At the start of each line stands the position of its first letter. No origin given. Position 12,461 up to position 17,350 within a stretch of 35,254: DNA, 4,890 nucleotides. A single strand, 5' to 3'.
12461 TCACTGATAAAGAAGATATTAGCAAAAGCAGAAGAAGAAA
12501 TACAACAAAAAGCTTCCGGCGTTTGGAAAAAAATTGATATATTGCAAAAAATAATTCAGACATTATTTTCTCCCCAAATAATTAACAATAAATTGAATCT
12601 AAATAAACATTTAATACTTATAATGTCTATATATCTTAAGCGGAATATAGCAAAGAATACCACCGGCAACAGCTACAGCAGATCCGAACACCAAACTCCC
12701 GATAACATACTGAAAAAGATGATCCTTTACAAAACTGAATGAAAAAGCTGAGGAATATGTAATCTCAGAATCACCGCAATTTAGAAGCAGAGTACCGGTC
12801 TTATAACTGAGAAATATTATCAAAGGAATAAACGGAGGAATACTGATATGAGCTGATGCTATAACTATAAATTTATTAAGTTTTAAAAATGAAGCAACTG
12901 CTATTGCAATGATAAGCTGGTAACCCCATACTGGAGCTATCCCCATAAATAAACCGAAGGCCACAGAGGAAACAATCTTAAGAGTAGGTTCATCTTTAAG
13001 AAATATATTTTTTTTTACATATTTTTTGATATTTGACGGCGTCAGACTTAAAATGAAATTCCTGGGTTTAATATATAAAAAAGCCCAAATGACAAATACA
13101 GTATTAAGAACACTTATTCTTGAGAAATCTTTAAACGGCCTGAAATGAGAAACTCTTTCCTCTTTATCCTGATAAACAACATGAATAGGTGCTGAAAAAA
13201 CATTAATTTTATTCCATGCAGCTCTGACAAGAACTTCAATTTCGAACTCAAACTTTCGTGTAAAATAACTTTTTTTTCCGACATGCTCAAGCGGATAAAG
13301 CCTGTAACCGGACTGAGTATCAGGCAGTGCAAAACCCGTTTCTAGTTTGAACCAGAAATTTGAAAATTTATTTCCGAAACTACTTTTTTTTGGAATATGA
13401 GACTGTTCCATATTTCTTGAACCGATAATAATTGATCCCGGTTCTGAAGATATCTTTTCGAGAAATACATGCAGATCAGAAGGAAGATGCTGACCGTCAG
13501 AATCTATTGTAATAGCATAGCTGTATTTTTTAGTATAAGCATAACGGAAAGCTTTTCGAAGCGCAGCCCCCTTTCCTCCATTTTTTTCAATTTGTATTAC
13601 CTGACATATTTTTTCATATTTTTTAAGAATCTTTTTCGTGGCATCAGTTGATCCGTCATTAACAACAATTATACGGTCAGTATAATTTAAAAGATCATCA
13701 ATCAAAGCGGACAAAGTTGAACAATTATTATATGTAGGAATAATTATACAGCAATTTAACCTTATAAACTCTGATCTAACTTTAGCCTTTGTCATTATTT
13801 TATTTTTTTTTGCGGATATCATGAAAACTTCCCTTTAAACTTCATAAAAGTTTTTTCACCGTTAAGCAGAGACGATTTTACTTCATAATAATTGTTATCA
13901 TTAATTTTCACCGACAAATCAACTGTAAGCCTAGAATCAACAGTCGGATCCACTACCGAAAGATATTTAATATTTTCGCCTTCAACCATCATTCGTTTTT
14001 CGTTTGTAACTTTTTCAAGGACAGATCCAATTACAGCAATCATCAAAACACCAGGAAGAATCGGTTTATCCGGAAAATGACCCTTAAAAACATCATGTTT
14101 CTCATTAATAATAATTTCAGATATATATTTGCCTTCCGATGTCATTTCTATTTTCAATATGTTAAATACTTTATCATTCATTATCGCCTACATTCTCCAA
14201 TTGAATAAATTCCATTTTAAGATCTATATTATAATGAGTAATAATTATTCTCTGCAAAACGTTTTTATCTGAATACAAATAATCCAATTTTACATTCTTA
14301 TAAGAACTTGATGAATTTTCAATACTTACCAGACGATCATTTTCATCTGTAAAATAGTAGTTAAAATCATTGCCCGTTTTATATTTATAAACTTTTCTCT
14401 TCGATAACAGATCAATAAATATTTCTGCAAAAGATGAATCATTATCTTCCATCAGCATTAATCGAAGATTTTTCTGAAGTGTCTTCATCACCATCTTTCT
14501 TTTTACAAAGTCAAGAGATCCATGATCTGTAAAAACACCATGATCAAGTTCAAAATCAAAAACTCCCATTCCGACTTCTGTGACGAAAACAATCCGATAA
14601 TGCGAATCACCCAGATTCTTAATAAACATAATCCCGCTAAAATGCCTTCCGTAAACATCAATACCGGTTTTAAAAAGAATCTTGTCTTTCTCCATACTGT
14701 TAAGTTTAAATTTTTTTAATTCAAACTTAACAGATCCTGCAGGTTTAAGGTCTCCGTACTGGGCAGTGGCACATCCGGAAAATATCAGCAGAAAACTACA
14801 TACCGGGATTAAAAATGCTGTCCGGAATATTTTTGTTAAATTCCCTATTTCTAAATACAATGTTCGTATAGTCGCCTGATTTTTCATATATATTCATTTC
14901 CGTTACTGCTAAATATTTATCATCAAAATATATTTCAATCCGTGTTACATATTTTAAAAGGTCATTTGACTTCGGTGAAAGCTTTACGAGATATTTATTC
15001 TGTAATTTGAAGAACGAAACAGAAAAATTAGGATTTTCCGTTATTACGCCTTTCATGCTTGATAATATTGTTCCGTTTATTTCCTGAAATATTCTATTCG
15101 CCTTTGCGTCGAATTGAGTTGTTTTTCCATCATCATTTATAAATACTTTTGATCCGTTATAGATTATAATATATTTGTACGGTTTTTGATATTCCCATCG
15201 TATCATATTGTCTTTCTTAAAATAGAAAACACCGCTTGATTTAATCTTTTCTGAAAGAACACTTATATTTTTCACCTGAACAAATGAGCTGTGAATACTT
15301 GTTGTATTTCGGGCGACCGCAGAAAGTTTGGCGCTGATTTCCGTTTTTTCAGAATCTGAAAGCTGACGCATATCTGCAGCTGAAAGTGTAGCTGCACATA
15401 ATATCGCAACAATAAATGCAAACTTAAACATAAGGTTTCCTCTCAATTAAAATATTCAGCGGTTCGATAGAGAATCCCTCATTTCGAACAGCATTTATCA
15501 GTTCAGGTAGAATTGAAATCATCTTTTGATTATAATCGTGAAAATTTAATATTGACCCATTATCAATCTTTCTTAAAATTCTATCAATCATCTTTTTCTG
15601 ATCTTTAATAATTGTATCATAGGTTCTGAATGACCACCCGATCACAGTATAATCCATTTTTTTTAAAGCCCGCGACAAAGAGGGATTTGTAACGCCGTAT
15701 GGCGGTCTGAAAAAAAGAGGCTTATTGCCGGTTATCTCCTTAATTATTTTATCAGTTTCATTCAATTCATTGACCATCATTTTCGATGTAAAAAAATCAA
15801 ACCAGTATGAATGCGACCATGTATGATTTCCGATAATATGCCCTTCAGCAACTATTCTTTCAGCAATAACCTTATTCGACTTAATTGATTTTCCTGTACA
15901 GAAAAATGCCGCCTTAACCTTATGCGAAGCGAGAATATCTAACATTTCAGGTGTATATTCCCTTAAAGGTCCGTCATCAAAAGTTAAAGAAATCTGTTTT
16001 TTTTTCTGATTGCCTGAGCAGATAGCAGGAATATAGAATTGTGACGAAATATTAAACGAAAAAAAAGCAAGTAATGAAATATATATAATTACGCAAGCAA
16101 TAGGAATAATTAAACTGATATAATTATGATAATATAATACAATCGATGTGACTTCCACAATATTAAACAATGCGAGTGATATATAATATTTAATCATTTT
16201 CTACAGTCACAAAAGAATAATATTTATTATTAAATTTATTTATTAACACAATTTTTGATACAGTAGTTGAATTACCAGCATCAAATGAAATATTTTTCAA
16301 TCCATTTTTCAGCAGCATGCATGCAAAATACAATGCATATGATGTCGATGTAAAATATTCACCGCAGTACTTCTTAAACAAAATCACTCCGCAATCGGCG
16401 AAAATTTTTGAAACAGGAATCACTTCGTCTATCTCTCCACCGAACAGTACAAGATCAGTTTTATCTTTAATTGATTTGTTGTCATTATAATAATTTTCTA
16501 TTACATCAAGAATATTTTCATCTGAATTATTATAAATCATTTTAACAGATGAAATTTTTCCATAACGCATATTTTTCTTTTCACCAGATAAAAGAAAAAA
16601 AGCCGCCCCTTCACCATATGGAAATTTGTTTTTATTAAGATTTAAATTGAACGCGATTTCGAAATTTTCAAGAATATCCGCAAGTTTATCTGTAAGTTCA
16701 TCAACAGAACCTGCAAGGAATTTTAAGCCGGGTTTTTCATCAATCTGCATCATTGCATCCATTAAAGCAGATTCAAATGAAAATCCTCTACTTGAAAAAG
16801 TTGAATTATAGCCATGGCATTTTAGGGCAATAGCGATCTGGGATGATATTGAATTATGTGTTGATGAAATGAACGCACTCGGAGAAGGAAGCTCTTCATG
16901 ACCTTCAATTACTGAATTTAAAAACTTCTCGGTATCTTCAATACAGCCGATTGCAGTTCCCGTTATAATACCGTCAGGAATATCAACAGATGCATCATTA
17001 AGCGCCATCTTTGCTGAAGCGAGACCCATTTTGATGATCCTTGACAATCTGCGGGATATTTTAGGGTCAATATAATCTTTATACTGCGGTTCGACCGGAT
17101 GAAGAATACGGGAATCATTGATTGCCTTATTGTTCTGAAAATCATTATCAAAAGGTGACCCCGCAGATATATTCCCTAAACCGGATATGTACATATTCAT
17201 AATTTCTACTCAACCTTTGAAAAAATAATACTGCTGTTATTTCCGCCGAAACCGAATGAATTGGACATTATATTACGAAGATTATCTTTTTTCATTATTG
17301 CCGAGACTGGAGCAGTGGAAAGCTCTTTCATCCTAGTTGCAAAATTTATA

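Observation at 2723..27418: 22-gene co-directional flexirubin / aryl-polyene-type biosynthetic cluster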

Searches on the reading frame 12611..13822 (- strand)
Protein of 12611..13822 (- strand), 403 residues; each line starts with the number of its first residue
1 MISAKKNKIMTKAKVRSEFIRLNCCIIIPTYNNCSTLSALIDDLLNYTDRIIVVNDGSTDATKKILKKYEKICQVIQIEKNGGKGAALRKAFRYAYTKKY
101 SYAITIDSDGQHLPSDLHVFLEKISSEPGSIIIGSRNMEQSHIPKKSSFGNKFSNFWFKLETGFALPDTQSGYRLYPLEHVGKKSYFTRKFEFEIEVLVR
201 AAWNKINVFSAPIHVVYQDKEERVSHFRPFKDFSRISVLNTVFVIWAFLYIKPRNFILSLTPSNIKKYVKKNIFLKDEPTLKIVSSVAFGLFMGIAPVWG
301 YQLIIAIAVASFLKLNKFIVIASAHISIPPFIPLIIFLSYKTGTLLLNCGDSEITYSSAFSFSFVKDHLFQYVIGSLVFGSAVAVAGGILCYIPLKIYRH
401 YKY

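Call 4: search_protein_families(library=pfam, proteins=[window:12611-13822:-], max_evalue=0.01)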
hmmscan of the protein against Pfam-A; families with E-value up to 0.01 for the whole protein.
window:12611-13822:- (403 aa): 4 families
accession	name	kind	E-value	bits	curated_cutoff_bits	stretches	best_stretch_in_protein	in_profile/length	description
PF00535.33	Glycos_transf_2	-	2.1e-28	99.8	23.3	1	25-149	1-128/168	Glycosyl transferase family 2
PF09835.14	DUF2062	-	1.3e-19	71.1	27.4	1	267-402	6-145/147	Uncharacterized protein conserved in bacteria (DUF2062)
PF13704.12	Glyco_tranf_2_4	-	0.00014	22.7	27.5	1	47-109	17-81/98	Glycosyl transferase family 2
PF13641.12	Glyco_tranf_2_3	-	0.0088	16.5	27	0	24-97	3-86/230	Glycosyltransferase like family 2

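Call 7: search_protein_families(library=ncbifam, proteins=[window:12611-13822:-], max_evalue=0.001)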
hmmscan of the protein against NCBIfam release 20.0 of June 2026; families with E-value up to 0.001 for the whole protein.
window:12611-13822:- (403 aa): 17 families
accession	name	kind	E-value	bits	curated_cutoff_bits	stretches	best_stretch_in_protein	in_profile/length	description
TIGR04182.1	glyco_TIGR04182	equivalog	6.2e-26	91.5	325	1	24-238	2-212/293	S-layer glycoprotein N-glycosyltransferase AglJ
NF058614.1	PPMAGASynPpgS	equivalog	1e-17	64.4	370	1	25-217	3-198/226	polyprenyl-phospho-N-acetylgalactosaminyl synthase PpgS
TIGR03937.1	PgaC_IcaA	equivalog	1.1e-11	44.4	422.3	1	23-128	46-154/407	poly-beta-1,6-N-acetyl-D-glucosamine synthase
NF041391.1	DPhHxTase_Halo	equivalog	8.7e-10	37.9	375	1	30-220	3-186/213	dolichyl-phosphate hexose transferase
NF041875.1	EPS_EpsD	equivalog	2.9e-09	36.8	370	1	26-137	3-117/325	exopolysaccharide biosynthesis glycosyltransferase EpsD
NF047683.1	TeichurnBiosyTuaG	equivalog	5.2e-08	32.8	400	1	24-120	8-107/252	teichuronic acid biosynthesis protein TuaG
TIGR04283.1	glyco_like_mftF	equivalog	7.5e-08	32.2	182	1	25-95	2-71/221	TIGR04283 family arsenosugar biosynthesis glycosyltransferase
NF007482.0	PRK10073.1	equivalog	1.7e-07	30.6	423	1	24-95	8-84/334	glycosyltransferase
TIGR03546.1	TIGR03546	subfamily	5.6e-07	29.6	79.45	1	280-401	16-138/154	TIGR03546 family protein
TIGR03111.1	glyc2_xrt_Gpos1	hypoth_equivalog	1.4e-06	27.4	363.95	1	23-123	50-155/439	TIGR03111 family XrtG-associated glycosyltransferase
TIGR03965.1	mycofact_glyco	equivalog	1.4e-06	27.4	280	1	24-124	76-179/467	mycofactocin biosynthesis glycosyltransferase MftF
TIGR01556.1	rhamnosyltran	subfamily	1.5e-06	27.6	200.55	1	33-135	6-110/281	rhamnosyltransferase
NF047588.1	GlcsyltransPgfSStrep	equivalog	1.7e-06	27.5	500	1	35-175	21-158/308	glycosyltransferase PgfS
NF041865.1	EpsU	equivalog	8.5e-06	25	700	1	21-126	38-149/394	exopolysaccharide biosynthesis GT2 family glycosyltransferase EpsU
NF047382.1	T4SS_eff_BspA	equivalog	1.2e-05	25.2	300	1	266-384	29-149/179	type IV secretion system effector BspA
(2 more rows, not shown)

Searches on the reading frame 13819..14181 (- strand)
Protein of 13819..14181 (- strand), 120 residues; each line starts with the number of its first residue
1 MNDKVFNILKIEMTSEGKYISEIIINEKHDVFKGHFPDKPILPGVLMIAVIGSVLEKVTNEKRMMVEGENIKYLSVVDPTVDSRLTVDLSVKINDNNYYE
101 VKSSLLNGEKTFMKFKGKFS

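Call 4: search_protein_families(library=pfam, proteins=[window:13819-14181:-], max_evalue=0.01)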
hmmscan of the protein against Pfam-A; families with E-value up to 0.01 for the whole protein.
window:13819-14181:- (120 aa): 1 family
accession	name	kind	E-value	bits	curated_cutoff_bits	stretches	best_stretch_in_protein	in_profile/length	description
PF07977.19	FabA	-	7.1e-08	32.6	23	1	5-80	12-100/138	FabA-like domain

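Call 7: search_protein_families(library=ncbifam, proteins=[window:13819-14181:-], max_evalue=0.001)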
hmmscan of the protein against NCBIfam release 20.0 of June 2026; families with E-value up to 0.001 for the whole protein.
window:13819-14181:- (120 aa): 3 families
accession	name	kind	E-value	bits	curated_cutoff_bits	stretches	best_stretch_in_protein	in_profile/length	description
TIGR01750.1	fabZ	equivalog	6.4e-10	39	155.15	1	7-92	21-114/141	3-hydroxyacyl-ACP dehydratase FabZ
NF000582.1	PRK00006.1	equivalog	4.6e-09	36.3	113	1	8-80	21-98/137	3-hydroxyacyl-ACP dehydratase FabZ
NF009667.0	PRK13188.1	equivalog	3.5e-07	29.3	465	1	19-77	352-416/464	bifunctional UDP-3-O-[3-hydroxymyristoyl] N-acetylglucosamine deacetylase/3-hydroxyacyl-ACP dehydratase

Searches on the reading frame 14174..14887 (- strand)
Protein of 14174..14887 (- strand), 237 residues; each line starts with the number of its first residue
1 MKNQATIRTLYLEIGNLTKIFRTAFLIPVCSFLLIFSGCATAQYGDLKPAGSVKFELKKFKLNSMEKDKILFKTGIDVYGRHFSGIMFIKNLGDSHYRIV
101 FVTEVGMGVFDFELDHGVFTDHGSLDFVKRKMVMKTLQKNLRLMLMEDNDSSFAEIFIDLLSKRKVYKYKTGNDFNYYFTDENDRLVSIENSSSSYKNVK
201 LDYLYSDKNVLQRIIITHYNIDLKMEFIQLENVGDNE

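Call 4: search_protein_families(library=pfam, proteins=[window:14174-14887:-], max_evalue=0.01)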
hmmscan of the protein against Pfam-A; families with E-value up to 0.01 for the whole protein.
window:14174-14887:- (237 aa): 0 families

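Call 7: search_protein_families(library=ncbifam, proteins=[window:14174-14887:-], max_evalue=0.001)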
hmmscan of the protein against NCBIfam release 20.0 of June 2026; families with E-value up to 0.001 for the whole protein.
window:14174-14887:- (237 aa): 1 family
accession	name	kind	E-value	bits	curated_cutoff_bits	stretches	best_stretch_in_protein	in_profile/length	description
NF053540.1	LolB2_flexi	equivalog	8.5e-34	117.1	60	1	30-229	5-202/203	flexirubin biosynthesis protein LolB2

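Call 72: search_protein_families(library=pfam, proteins=[window:14174-14887:-], max_evalue=1)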
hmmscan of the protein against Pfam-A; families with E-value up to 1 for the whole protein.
window:14174-14887:- (237 aa): 0 families

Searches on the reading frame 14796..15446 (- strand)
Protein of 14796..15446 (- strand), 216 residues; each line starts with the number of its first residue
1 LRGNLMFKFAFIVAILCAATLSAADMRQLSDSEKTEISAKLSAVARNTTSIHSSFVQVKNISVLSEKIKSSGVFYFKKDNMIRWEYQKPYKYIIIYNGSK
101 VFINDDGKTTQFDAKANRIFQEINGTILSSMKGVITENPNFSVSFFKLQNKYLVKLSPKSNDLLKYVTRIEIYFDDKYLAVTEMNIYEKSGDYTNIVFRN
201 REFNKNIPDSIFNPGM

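Call 4: search_protein_families(library=pfam, proteins=[window:14796-15446:-], max_evalue=0.01)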
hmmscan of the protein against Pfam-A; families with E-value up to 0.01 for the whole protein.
window:14796-15446:- (216 aa): 2 families
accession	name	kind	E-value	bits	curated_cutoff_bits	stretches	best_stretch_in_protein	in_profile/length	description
PF03548.22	LolA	-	1.4e-20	74.1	23.6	1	47-213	2-163/165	Outer membrane lipoprotein carrier protein LolA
PF17131.11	LolA_like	-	0.00029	21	30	1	158-214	122-179/184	Outer membrane lipoprotein-sorting protein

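Call 7: search_protein_families(library=ncbifam, proteins=[window:14796-15446:-], max_evalue=0.001)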
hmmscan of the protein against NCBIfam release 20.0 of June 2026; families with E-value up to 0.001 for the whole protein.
window:14796-15446:- (216 aa): 5 families
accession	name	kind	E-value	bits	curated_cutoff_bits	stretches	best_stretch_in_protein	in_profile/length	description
NF053544.1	LolA2_flexi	equivalog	1.4e-62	210.7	125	1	8-213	2-207/208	flexirubin biosynthesis/transport protein LolA2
TIGR00547.2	lolA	equivalog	4.9e-18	65.3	112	1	30-213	13-190/202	outer membrane lipoprotein periplasmic chaperone LolA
NF000661.0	PRK00031.1-3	equivalog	1.4e-09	37.7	255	1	14-212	27-212/225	outer membrane lipoprotein chaperone LolA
NF000663.1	PRK00031.2-1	exception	3.4e-08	33.2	120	1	40-106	12-76/168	LolA-like outer membrane lipoprotein chaperone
NF000666.0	PRK00031.2-4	equivalog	0.00011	22.1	157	0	46-106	19-77/170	outer membrane lipoprotein chaperone LolA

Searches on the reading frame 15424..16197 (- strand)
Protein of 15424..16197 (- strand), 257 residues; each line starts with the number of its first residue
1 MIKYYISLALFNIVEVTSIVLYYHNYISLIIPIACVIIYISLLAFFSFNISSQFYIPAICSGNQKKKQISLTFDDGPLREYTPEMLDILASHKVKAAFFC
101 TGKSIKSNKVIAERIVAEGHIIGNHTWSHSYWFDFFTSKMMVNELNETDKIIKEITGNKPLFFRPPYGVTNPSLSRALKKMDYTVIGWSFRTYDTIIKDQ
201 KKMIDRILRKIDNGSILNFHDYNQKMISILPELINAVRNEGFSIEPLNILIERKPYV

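Call 4: search_protein_families(library=pfam, proteins=[window:15424-16197:-], max_evalue=0.01)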
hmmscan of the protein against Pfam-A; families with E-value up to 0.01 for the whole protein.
window:15424-16197:- (257 aa): 1 family
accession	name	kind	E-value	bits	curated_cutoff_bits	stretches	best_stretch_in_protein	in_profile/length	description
PF01522.26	Polysacc_deac_1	-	2.3e-37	128.2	23.1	1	62-185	2-123/124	Polysaccharide deacetylase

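Call 7: search_protein_families(library=ncbifam, proteins=[window:15424-16197:-], max_evalue=0.001)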
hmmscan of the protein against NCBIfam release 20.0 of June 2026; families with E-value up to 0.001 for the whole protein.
window:15424-16197:- (257 aa): 8 families
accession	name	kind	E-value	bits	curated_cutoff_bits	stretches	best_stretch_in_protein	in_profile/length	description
TIGR02884.1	spore_pdaA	equivalog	9.6e-42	143.2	298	1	59-248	29-221/224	delta-lactam-biosynthetic de-N-acetylase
TIGR02764.1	spore_ybaN_pdaB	equivalog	2.9e-38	131.6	237.4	1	63-244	2-184/191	polysaccharide deacetylase family sporulation protein PdaB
NF045820.1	PgAcgDacpgdA_Strep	equivalog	4.8e-35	121.3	800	1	62-245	263-442/463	peptidoglycan-N-acetylglucosamine deacetylase PgdA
NF045821.1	PgAcgDacpgdA1_Bac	equivalog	4.9e-33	114.2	400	1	60-221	81-241/282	peptidoglycan-N-acetylglucosamine deacetylase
TIGR02873.1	spore_ylxY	hypoth_equivalog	6.4e-32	110.8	391.5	1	59-250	77-266/268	probable sporulation protein, polysaccharide deacetylase family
TIGR04243.1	nodulat_NodB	equivalog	3.1e-30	105.1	240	1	67-222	2-157/197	chitooligosaccharide deacetylase NodB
NF045822.1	PgAcgDacpgdA2_Bac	equivalog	6.4e-28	97.8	400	1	64-245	67-256/274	peptidoglycan-N-acetylglucosamine deacetylase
TIGR03006.1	pepcterm_polyde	equivalog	6.1e-09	35.4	276.2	1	81-167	35-121/272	XrtA system polysaccharide deacetylase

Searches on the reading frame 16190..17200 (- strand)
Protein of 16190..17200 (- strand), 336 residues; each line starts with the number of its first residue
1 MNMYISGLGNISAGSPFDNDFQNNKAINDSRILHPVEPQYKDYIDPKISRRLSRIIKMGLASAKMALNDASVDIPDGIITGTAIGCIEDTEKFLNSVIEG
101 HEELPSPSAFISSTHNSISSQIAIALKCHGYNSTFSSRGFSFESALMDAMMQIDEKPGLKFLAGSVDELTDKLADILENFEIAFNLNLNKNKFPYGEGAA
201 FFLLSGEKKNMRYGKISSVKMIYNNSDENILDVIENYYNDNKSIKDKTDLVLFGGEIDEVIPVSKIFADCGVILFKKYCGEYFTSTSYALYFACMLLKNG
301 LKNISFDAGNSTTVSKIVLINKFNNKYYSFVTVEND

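Call 4: search_protein_families(library=pfam, proteins=[window:16190-17200:-], max_evalue=0.01)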
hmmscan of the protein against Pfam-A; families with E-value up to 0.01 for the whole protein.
window:16190-17200:- (336 aa): 2 families
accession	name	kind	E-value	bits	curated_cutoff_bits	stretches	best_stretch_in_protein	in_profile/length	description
PF13723.12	Ketoacyl-synt_2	-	8.7e-06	25.9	25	1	43-156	21-129/223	Beta-ketoacyl synthase, N-terminal domain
PF00109.32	ketoacyl-synt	-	5.6e-05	23.3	20.8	1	44-167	78-202/252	Beta-ketoacyl synthase, N-terminal domain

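Call 7: search_protein_families(library=ncbifam, proteins=[window:16190-17200:-], max_evalue=0.001)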
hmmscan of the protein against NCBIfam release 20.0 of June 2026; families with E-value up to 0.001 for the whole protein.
window:16190-17200:- (336 aa): 2 families
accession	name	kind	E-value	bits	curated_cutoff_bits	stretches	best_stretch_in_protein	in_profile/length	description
TIGR03150.1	fabF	equivalog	5.8e-11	41.7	493.75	1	39-169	55-191/407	beta-ketoacyl-ACP synthase II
NF005589.0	PRK07314.1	subfamily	2e-08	33.4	387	1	39-167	58-192/413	beta-ketoacyl-ACP synthase II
